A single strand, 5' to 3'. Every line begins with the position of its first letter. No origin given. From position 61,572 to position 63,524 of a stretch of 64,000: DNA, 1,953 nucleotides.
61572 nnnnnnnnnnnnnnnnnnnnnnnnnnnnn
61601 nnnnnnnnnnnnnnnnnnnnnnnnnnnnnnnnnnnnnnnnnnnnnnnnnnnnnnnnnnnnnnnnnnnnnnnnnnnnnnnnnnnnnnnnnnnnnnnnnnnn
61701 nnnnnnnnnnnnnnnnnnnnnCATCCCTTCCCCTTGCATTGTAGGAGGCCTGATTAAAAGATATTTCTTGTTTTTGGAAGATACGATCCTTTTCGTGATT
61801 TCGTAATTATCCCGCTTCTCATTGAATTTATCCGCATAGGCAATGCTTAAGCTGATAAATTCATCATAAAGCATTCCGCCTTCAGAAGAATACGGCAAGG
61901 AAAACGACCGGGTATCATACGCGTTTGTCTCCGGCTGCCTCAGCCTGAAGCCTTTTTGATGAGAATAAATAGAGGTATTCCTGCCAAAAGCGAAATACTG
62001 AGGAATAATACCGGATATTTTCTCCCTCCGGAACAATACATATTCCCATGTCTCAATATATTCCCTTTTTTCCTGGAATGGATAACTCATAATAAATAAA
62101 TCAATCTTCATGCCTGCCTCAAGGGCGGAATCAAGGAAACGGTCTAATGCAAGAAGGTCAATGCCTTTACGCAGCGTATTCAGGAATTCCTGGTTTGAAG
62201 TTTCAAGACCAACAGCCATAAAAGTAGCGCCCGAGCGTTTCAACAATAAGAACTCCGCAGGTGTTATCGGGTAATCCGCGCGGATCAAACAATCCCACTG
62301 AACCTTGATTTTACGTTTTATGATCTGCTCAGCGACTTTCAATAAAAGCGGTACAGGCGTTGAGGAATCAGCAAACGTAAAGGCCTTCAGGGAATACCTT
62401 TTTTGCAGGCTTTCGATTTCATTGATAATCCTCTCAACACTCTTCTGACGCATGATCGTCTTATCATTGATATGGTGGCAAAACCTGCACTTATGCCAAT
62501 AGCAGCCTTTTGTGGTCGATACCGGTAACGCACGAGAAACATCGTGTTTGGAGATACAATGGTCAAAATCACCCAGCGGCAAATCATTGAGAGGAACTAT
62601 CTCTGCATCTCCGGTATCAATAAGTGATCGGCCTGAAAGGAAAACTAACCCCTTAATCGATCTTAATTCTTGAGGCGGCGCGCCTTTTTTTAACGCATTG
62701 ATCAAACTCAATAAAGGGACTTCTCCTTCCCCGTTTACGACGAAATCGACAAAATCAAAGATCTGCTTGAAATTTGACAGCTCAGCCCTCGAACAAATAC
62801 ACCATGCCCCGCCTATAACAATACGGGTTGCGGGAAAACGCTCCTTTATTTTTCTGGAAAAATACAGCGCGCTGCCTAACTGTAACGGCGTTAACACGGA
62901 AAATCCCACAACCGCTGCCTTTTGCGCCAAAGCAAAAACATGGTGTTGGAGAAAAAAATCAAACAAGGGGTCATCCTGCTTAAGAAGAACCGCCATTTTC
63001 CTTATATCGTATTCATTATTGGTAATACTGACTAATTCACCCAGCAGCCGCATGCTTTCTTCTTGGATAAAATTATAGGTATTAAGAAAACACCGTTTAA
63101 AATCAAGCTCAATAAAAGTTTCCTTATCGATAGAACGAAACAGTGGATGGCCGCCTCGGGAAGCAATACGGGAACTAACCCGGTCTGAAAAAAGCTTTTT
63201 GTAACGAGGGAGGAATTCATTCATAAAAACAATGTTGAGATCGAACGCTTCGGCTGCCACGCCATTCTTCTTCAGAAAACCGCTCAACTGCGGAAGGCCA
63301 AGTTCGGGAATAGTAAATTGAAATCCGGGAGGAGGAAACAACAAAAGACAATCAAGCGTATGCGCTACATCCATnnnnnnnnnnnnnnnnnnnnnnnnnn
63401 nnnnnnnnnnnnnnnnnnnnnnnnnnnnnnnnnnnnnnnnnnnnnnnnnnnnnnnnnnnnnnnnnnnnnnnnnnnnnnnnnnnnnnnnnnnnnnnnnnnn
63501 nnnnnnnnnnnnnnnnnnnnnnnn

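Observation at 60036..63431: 1131-aa protein made of two complete B12-binding radical SAM modules in tandem, with a non-canonical Cx4Cx2C first cluster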

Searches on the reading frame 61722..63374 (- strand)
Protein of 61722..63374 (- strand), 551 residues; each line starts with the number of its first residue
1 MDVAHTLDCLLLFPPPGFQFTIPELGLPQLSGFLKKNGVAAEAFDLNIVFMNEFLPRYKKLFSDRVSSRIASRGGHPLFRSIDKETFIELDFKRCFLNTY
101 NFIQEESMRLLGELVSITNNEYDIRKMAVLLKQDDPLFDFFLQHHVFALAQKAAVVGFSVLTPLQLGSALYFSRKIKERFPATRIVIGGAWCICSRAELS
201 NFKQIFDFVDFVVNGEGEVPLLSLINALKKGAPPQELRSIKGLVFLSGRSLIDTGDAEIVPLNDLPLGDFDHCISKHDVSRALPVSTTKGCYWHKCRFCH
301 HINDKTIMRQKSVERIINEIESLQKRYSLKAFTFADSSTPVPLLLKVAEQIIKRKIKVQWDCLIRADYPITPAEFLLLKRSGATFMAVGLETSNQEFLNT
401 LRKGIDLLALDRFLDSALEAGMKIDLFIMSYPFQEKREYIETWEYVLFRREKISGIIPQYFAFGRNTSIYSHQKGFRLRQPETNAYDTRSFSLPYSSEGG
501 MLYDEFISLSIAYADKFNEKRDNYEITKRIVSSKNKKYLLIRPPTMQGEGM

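Call 18: search_solved_structures(query=window:61722-63374:-, max_evalue=1, show_alignments=2)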
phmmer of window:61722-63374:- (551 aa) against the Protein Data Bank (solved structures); distinct sequences matched with E-value up to 1: 8.
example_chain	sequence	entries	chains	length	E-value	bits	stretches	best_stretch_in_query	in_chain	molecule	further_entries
5ul2_A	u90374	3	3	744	2.3e-05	26.4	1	212-372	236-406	OxsB protein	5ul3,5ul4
9ccb_A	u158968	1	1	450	0.00032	22.7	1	209-445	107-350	Radical SAM core domain-containing protein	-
6p78_A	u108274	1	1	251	0.0018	20.2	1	271-415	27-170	Queuine lyase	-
9n1b_A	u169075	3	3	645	0.0059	18.5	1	211-358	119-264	Radical SAM protein | Radical SAM enzyme CysS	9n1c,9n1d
7kdx_A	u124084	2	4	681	0.021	16.7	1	172-339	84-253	Methyltransferase TokK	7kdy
3h83_A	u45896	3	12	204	0.066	15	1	307-428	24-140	Hypoxanthine phosphoribosyltransferase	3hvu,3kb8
6d9q_A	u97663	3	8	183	0.079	14.8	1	308-428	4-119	Hypoxanthine phosphoribosyltransferase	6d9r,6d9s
7x7h_A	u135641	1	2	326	0.65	11.8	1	370-416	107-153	Catabolite repressor/activator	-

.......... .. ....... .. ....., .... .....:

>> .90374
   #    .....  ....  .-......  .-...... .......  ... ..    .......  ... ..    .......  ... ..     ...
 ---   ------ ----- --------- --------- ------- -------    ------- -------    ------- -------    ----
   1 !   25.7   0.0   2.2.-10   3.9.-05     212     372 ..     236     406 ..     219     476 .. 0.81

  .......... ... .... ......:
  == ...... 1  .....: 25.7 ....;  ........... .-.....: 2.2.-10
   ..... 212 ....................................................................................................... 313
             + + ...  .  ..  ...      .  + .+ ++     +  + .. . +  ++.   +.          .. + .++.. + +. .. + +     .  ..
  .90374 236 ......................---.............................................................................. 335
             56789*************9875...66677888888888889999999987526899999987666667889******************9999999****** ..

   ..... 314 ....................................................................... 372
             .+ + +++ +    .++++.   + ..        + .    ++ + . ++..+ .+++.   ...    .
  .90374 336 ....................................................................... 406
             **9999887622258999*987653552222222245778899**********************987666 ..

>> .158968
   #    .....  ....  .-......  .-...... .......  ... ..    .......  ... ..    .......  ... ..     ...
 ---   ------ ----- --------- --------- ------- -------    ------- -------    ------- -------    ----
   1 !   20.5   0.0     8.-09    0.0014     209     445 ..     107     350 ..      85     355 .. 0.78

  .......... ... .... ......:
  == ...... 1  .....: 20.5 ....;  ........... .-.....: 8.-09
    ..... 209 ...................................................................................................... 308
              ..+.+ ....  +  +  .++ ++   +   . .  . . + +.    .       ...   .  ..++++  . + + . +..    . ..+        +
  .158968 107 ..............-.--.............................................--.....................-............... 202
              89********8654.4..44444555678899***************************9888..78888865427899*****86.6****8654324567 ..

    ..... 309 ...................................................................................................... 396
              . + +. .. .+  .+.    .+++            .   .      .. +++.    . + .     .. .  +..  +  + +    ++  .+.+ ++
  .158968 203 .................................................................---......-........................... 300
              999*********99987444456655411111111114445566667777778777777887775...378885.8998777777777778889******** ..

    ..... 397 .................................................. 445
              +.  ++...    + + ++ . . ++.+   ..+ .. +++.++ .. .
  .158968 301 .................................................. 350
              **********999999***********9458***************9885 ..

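Call 69: search_protein_families(library=pfam, proteins=[window:61785-63374:-], max_evalue=1)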
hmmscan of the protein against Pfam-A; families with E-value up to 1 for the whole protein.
window:61785-63374:- (530 aa): 5 families
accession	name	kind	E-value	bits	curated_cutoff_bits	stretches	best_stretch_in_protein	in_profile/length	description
PF04055.27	Radical_SAM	-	3.1e-10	40.9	29.5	1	286-442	2-162/166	Radical SAM superfamily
PF02310.24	B12-binding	-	0.00035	20.8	32.1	1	150-222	49-118/121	B12 binding domain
PF19864.5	Radical_SAM_N2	-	0.0015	18.4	29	1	176-231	79-128/151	Radical SAM proteins, N-terminal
PF08497.15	Radical_SAM_N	-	0.0097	15.6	25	1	173-305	117-254/301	Radical SAM N-terminal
PF12065.13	DUF3545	-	0.28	11.6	25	1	301-330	12-40/58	Protein of unknown function (DUF3545)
